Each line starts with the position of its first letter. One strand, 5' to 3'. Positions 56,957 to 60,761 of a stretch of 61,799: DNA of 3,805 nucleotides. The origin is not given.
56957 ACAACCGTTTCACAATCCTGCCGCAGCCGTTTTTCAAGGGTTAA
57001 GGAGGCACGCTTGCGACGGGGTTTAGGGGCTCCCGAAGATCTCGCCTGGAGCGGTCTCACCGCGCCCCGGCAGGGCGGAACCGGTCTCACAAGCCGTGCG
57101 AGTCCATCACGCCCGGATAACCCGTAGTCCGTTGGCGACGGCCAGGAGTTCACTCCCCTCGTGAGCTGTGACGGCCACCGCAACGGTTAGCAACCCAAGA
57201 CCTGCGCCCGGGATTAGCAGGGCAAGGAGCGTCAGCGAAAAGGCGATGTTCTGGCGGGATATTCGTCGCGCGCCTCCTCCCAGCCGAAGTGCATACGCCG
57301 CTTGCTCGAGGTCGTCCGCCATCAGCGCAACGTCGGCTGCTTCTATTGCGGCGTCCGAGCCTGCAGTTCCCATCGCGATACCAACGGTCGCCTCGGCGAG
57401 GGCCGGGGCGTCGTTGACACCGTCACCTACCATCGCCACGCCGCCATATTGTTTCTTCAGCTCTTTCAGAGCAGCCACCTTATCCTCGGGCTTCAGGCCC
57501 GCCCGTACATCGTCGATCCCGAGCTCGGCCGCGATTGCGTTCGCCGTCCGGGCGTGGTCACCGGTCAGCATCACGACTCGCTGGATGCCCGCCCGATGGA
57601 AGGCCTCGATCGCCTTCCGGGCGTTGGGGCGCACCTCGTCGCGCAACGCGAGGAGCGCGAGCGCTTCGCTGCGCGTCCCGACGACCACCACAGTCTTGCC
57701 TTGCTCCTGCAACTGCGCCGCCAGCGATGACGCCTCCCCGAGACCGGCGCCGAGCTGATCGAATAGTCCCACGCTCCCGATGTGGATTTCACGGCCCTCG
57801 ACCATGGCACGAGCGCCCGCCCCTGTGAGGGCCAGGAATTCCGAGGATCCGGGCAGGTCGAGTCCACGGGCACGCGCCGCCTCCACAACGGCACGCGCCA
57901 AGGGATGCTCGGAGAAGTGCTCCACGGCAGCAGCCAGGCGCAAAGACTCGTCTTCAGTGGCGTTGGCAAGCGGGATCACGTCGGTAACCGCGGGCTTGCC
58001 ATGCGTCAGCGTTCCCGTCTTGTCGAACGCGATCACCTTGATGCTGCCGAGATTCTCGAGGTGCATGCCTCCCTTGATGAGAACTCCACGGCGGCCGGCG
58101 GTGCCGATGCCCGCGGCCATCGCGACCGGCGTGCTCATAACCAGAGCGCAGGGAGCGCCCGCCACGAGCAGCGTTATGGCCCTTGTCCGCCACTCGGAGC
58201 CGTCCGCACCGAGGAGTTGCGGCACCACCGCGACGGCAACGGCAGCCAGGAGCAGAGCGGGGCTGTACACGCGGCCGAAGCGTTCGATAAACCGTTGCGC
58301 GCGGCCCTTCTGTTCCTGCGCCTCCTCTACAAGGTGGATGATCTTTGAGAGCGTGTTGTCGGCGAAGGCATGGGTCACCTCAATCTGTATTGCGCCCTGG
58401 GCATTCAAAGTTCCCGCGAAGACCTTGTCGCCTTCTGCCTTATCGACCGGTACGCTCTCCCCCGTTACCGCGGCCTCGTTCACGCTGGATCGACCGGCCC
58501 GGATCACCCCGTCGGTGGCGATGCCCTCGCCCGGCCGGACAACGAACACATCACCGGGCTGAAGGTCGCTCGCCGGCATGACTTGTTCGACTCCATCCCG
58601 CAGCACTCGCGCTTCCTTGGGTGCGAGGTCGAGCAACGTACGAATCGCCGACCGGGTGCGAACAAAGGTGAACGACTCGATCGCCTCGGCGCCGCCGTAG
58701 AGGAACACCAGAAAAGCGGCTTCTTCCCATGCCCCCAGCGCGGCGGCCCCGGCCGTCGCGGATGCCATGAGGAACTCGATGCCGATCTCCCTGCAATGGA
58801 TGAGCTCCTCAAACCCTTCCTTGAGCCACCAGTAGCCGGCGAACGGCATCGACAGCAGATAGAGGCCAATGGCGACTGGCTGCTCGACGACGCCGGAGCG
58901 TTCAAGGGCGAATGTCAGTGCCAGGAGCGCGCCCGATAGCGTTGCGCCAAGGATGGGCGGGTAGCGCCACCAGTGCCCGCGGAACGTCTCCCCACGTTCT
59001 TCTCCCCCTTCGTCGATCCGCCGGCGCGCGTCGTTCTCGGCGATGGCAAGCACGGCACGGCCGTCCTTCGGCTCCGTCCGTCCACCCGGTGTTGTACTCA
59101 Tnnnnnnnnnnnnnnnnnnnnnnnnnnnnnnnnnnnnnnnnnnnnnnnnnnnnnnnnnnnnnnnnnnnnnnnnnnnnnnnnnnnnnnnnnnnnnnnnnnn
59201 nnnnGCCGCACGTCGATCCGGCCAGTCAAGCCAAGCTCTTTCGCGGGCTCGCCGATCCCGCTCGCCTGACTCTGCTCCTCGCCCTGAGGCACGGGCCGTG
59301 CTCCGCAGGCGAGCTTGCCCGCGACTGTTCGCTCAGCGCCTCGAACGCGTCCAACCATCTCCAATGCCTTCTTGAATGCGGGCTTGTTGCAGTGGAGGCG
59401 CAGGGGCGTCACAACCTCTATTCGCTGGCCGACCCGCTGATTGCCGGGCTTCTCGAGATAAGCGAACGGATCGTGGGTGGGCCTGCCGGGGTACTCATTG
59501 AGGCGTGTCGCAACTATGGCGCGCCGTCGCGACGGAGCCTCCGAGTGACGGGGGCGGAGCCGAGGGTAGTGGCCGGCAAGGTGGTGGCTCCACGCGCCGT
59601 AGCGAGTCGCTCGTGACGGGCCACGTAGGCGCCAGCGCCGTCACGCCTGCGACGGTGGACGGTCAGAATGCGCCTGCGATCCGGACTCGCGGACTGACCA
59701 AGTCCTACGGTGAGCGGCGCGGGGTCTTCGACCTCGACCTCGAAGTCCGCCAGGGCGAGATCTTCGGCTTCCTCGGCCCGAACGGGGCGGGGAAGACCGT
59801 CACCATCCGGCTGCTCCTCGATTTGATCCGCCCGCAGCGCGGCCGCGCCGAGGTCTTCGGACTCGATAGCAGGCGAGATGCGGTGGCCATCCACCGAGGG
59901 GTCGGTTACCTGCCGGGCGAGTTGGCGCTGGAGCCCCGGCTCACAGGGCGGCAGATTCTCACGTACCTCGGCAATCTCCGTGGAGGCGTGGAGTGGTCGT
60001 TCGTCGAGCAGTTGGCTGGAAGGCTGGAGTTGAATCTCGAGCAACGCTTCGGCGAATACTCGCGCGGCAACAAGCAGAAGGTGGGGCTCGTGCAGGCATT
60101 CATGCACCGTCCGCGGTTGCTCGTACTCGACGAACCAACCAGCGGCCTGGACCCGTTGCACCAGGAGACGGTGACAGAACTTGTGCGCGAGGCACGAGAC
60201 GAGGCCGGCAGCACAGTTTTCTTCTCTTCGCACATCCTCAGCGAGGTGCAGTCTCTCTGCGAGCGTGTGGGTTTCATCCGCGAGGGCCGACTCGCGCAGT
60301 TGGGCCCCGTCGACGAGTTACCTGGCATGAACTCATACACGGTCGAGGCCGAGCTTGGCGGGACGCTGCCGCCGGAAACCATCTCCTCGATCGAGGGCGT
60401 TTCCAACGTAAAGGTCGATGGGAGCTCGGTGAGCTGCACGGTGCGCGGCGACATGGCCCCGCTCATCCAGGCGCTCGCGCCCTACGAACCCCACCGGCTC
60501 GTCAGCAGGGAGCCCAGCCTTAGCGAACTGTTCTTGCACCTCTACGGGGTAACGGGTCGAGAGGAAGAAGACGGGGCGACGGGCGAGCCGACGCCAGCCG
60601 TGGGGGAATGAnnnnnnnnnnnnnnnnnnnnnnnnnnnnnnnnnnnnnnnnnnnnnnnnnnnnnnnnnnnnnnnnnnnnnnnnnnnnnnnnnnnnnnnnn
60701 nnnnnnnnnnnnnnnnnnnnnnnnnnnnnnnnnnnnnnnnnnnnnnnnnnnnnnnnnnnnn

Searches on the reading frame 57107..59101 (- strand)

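Call 12: search_protein_families(library=pfam, proteins=[window:57107-59101:-], max_evalue=0.01)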
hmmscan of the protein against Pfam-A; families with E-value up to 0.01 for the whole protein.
window:57107-59101:- (664 aa): 5 families
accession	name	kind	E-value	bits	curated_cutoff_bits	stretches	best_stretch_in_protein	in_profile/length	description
PF00122.25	E1-E2_ATPase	-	3.8e-54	183.4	28.1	1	159-337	2-180/181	E1-E2 ATPase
PF00702.32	Hydrolase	-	8.3e-42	144.2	26.4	1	354-571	1-190/191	haloacid dehalogenase-like hydrolase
PF12710.13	HAD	-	2.1e-05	25.5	27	1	490-568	86-188/189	haloacid dehalogenase-like hydrolase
PF08282.18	Hydrolase_3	-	0.0002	21.6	20.9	1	540-591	187-241/255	haloacid dehalogenase-like hydrolase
PF04217.19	DUF412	-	0.0088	16.5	23.6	0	61-93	50-82/141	Protein of unknown function, DUF412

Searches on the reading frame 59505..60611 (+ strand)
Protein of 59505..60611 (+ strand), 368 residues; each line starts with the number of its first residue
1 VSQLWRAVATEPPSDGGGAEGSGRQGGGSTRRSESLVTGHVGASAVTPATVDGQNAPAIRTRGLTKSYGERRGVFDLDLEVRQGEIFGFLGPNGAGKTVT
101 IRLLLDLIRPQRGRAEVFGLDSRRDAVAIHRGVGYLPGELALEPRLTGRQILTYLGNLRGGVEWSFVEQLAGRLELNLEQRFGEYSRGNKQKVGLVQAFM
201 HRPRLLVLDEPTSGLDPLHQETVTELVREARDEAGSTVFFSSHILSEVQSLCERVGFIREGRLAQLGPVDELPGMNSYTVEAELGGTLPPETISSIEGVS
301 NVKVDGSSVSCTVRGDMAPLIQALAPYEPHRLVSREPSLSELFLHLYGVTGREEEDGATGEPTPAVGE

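Call 12: search_protein_families(library=pfam, proteins=[window:59505-60611:+], max_evalue=0.01)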
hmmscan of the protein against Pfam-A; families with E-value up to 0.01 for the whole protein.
window:59505-60611:+ (368 aa): 4 families
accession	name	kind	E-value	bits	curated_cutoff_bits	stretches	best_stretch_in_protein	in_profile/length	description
PF00005.33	ABC_tran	-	1.1e-22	81.5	25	1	76-213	3-137/137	ABC transporter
PF13304.12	AAA_21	-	9e-12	46.1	27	1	180-245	233-300/304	AAA domain, putative AbiEii toxin, Type IV TA system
PF13732.12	DrrA1-3_C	-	0.00025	22.1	27.4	1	275-346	12-80/81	ATP-binding protein DrrA1-3-like, C-terminal domain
PF00403.32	HMA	-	0.0072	17.1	24.8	0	292-323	19-55/62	Heavy-metal-associated domain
